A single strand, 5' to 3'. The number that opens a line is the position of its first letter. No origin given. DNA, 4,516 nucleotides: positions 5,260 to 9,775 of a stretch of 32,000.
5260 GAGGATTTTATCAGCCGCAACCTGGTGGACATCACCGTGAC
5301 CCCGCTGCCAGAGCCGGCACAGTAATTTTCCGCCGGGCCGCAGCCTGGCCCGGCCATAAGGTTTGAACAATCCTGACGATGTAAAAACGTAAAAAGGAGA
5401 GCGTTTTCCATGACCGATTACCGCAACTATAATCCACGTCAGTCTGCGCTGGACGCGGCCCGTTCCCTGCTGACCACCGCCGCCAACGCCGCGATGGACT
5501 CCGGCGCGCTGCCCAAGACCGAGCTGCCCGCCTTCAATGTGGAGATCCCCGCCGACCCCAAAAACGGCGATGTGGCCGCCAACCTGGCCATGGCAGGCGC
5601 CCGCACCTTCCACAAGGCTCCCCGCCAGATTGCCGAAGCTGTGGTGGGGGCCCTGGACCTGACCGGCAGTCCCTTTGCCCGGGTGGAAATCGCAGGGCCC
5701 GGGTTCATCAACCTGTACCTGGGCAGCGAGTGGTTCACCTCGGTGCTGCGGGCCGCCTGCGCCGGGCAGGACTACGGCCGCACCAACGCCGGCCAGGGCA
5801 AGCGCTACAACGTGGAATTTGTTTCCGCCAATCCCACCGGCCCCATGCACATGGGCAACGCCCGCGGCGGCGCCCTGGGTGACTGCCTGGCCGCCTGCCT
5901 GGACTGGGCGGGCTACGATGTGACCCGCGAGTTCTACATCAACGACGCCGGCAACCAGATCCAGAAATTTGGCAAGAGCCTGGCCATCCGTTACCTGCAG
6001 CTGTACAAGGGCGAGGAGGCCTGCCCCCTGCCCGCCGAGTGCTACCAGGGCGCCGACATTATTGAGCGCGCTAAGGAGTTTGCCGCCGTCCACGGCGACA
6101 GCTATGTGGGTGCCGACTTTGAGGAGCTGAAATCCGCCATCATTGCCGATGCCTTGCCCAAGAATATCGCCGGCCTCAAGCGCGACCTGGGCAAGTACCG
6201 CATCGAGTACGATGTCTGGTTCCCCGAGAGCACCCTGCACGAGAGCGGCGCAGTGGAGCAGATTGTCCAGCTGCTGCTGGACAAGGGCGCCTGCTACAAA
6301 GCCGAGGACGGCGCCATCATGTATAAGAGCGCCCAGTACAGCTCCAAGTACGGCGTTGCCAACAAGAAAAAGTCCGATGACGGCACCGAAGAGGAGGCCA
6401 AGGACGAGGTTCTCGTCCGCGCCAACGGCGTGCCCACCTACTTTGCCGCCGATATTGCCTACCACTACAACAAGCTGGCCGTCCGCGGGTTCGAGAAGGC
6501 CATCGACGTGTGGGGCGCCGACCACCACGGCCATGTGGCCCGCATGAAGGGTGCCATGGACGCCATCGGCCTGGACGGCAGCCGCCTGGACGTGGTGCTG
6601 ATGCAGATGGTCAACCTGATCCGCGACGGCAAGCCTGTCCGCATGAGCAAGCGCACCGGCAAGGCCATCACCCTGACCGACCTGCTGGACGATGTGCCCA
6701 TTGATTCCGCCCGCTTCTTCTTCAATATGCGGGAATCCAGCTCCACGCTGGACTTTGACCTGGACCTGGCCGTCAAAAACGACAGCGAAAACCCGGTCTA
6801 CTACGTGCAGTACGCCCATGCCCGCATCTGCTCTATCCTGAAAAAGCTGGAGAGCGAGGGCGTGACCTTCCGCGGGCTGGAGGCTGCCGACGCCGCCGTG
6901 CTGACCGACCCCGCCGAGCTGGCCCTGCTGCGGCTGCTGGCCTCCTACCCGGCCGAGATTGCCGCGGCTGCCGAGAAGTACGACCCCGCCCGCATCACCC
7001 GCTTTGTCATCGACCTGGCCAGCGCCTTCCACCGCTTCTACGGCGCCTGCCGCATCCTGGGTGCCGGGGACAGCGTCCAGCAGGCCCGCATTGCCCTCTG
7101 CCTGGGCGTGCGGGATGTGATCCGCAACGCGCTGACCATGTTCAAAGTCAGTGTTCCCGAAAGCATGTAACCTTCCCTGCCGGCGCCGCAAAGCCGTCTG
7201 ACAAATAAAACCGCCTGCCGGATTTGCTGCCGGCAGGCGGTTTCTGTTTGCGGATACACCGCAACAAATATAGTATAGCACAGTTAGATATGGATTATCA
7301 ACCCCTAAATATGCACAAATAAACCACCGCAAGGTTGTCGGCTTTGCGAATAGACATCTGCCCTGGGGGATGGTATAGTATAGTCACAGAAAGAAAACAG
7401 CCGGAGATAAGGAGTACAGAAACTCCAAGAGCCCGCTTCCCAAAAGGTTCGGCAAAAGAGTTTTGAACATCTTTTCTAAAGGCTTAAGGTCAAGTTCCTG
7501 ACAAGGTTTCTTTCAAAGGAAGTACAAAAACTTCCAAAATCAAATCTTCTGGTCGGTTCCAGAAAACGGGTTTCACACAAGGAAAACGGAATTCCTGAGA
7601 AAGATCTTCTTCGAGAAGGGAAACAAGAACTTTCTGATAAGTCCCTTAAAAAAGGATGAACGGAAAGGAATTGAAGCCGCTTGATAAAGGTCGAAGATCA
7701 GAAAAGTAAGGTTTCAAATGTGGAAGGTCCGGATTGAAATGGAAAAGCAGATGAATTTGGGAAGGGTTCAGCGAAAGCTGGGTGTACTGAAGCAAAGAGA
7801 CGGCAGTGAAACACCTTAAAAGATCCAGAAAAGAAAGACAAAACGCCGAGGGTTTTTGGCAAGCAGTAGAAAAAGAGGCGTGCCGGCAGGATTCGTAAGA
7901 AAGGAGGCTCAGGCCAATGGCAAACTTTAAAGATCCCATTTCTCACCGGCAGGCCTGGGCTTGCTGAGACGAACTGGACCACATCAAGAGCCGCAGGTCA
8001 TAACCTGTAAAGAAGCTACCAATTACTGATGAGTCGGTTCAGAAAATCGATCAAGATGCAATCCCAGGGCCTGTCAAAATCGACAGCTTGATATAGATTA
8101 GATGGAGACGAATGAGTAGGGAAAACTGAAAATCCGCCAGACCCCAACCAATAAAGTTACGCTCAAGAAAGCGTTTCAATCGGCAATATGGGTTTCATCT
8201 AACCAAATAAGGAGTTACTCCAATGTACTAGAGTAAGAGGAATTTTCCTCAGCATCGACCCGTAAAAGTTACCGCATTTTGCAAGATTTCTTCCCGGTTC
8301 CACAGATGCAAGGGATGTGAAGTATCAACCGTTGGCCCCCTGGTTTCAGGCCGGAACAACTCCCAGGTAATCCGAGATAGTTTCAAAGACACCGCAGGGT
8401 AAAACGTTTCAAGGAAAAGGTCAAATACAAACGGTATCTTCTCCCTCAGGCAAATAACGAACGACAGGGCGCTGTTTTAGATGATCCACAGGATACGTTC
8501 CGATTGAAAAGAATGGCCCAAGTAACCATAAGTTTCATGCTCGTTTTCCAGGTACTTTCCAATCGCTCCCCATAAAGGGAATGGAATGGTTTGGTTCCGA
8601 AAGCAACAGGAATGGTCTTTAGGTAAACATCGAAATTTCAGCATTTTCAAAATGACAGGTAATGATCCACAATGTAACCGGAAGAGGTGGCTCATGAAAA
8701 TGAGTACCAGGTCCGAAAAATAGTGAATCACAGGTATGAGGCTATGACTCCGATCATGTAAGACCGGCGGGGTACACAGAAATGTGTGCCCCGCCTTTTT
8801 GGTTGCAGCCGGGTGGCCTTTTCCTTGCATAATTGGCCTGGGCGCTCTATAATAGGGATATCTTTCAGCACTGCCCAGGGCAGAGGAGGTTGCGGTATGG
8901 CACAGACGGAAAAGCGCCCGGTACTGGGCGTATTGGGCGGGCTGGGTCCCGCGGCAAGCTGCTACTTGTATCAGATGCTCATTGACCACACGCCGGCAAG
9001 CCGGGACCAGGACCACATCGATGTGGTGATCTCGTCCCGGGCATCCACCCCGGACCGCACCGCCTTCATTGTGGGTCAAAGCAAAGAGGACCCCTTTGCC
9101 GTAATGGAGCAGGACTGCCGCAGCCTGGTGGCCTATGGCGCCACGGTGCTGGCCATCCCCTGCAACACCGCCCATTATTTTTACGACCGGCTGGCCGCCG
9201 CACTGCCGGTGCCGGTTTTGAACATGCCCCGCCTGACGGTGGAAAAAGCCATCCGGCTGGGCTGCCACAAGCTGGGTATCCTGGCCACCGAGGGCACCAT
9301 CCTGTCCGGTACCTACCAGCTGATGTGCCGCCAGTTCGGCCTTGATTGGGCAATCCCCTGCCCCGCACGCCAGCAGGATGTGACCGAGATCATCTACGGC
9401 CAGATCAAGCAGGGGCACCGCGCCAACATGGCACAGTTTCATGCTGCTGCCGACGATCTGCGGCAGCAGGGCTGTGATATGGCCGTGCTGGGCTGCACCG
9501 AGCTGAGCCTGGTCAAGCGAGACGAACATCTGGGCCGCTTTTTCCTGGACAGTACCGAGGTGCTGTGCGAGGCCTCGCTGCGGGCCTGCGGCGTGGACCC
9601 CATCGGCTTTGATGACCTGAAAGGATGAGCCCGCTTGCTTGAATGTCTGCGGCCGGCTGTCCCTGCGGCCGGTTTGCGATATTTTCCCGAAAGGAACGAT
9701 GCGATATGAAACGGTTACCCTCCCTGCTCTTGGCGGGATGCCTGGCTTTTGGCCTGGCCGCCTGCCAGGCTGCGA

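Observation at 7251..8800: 1.5-kb ORF-free, low-GC island organised like a stand-alone transcription unit: candidate giant noncoding RNA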

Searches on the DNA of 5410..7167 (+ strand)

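Call 60: search_rna_families(sources=[L131, L054, L029, L026], threshold=evalue, max_evalue=1)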
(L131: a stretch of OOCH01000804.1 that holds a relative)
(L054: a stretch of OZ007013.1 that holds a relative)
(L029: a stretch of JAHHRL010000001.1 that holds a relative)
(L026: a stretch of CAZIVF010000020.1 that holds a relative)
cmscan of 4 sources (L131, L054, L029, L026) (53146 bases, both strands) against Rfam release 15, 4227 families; matches with E-value up to 1: 11.
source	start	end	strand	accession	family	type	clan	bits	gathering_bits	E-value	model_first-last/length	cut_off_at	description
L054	9204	9470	+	RF00230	T-box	Cis-reg; leader;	-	88.4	93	6.1e-18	1-219/219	no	T-box leader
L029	656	798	-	RF00557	L10_leader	Cis-reg; leader;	-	52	44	1.6e-05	1-138/138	no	Ribosomal protein L10 leader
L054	700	839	-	RF00557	L10_leader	Cis-reg; leader;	-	37.1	44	0.018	1-138/138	no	Ribosomal protein L10 leader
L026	2513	2755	+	RF02134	HTT-AS1_1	Gene; lncRNA;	-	30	200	0.6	1-230/230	no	HTT antisense RNA 1 conserved region 1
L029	10581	10690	-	RF00431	SNORA55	Gene; snRNA; snoRNA; HACA-box;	-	28.2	45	0.058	1-135/135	no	Small nucleolar RNA SNORA55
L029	1192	1270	-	RF00321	snoZ247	Gene; snRNA; snoRNA; CD-box;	-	27.7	38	0.26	1-139/139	no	Small nucleolar RNA Z247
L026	1256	1391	-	RF00558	L20_leader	Cis-reg; leader;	-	26.8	58.7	0.38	1-127/127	no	Ribosomal protein L20 leader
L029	7938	7991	-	RF00979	mir-553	Gene; miRNA;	-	26.7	82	0.64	1-62/62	no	mir-553 microRNA precursor family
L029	7833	7900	+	RF02901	AaHKsRNA41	Gene; sRNA;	-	24.1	97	0.18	1-187/187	no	Aggregatibacter sRNA 41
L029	3355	3463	-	RF01849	alpha_tmRNA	Gene;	CL00001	22.9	50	0.007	1-355/355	no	Alphaproteobacteria transfer-messenger RNA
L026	7897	7982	-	RF00223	IRES_Bip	Cis-reg; IRES;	-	20.1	40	0.058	1-263/263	no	bip internal ribosome entry site (IRES)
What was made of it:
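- On OLE / GOLLD / ROOL / raiA / HEARO / any Rfam 15 family: Nothing lies inside the element in L131, L054, L029 or L026 (call 60).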

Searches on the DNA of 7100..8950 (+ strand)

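Call 5: search_rna_families(source=window, start=7100, end=8950, threshold=evalue, max_evalue=10, show_alignments=3)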
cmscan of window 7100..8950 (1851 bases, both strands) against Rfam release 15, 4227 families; matches with E-value up to 10: 9.
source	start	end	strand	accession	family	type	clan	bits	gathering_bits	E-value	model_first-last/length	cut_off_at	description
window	8661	8805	+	RF02941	COG3943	Gene; sRNA;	-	23.7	71.8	0.15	1-108/108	no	COG3943 RNA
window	7202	7249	-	RF03996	mir-3012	Gene; miRNA;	-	20.7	90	1.2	1-68/68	no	mir-3012 microRNA precursor family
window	7201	7251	+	RF00980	mir-643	Gene; miRNA;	-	18.7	65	1.4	1-85/85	no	mir-643 microRNA precursor family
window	7195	7266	+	RF01698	Chloroflexi-1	Gene; sRNA;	-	18.4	80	1.3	1-84/84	no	Chloroflexi-1 RNA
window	7201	7257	-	RF02754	ES205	Gene; sRNA;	-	17.7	86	7.7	1-72/72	no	ES205 sRNA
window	7205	7252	+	RF02067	STnc310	Gene; sRNA;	-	16.3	40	7.8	1-61/61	no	Salmonella enterica sRNA STnc310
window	7202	7248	-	RF04001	mir-7918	Gene; miRNA;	-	16.2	80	5.8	1-58/58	no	mir-7918 microRNA precursor family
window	7641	7665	-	RF01704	Glutamine-II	Cis-reg; riboswitch;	-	14.2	33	2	1-60/60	no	Glutamine-II riboswitch aptamer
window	8604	8808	+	RF00084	CsrC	Gene; sRNA;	CL00106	11.6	61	1.3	1-255/255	no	CsrC RNA family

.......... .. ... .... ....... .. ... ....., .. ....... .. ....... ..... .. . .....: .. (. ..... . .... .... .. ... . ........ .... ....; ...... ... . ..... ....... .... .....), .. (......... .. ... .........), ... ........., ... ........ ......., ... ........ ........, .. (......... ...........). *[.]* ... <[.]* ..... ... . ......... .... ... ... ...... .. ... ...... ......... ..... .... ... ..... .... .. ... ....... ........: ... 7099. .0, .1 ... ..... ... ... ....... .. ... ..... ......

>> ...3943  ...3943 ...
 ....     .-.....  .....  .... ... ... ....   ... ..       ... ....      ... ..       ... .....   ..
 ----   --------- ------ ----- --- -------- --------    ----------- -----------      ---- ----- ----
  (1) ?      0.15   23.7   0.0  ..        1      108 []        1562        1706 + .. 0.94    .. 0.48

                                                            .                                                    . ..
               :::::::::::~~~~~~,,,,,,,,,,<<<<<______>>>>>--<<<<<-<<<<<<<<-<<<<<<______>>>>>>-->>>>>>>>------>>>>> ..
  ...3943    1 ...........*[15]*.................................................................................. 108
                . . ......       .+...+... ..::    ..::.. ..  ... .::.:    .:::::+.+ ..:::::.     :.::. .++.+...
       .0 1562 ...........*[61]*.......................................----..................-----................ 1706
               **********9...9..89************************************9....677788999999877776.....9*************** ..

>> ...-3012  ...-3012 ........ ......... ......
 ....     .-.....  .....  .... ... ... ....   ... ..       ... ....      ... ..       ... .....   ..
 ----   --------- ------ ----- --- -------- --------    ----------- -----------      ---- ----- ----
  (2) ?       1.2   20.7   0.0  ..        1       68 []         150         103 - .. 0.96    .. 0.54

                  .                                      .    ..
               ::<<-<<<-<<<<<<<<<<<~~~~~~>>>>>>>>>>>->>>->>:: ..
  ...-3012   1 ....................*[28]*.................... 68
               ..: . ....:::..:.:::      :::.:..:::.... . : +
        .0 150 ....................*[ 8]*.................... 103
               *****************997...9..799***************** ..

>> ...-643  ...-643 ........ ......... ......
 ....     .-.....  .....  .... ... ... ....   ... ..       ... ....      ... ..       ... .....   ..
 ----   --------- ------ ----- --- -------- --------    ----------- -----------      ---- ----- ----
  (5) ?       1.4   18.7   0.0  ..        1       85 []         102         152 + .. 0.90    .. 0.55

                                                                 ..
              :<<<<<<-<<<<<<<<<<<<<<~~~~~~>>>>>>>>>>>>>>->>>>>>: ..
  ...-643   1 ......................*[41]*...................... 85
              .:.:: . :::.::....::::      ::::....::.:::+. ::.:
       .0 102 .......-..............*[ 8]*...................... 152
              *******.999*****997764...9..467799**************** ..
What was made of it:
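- On OLE / GOLLD / ROOL / raiA / HEARO / any Rfam 15 family: At E<=10 in 7100-8950 there are only chance-level hits, the best being COG3943 at 23.7 bits against a gathering score of 71.8 (call 5).
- On CsrB/RsmZ-type protein sponge: The only hit is a chance-level CsrC match (11.6 bits against 61; call 5).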

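Call 12: search_dna_similar(query=window:7250-8800:+, collection=phages, mode=distant, max_evalue=0.01)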
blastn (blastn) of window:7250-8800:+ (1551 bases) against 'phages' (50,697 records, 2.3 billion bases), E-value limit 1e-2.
No match.

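Call 13: search_dna_similar(query=window:7250-8800:+, collection=plasmids, mode=distant, max_evalue=0.01)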
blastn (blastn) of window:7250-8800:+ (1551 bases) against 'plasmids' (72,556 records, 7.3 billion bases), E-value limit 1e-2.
No match.
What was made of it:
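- There is no phage or plasmid similarity (calls 12, 13).
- Tried and rejected: No blastn similarity to 50,697 phage or 72,556 plasmid records (calls 12, 13).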

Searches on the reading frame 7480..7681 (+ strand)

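Call 47: search_protein_families(library=pfam, max_evalue=0.1, proteins=[window:7502-7681:+, window:7480-7656:+])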
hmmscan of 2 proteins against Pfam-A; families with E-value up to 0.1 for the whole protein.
seq(60 aa): 1 family
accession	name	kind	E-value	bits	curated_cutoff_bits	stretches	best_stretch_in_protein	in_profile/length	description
PF19654.4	DUF6157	-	0.088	13.2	27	1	6-57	45-98/136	Family of unknown function (DUF6157)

seq(59 aa): 0 families

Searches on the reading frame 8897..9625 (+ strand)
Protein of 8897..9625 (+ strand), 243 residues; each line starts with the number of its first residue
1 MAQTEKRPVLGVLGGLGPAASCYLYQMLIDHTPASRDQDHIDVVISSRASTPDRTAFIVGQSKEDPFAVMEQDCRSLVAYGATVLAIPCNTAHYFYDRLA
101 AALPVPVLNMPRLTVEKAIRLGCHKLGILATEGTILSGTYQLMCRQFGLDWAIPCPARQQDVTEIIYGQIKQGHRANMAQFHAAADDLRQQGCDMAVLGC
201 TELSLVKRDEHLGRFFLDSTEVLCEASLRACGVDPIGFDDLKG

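Call 69: search_protein_families(library=ncbifam, proteins=[window:8897-9625:+], max_evalue=0.00001)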
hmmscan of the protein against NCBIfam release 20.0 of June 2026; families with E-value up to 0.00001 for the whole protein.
window:8897-9625:+ (243 aa): 5 families
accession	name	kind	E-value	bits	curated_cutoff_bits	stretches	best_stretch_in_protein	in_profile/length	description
NF052483.1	racemase_CuyB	equivalog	5.7e-60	203.1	190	1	10-230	1-224/225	cysteate racemase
TIGR00035.1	asp_race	subfamily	7e-52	176.4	93.1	1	9-229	4-225/236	amino acid racemase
NF007569.0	PRK10200.1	equivalog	2.7e-08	33.8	417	1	70-219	64-216/230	aspartate/glutamate racemase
NF002035.0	PRK00865.1-3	equivalog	4.5e-07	29.7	328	1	76-207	60-191/267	glutamate racemase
TIGR00067.1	glut_race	equivalog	5.5e-07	29.3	146.65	1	83-208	63-188/251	glutamate racemase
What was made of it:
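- Checked: The racemase scores best as cysteate racemase CuyB, not aspartate racemase (call 69).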
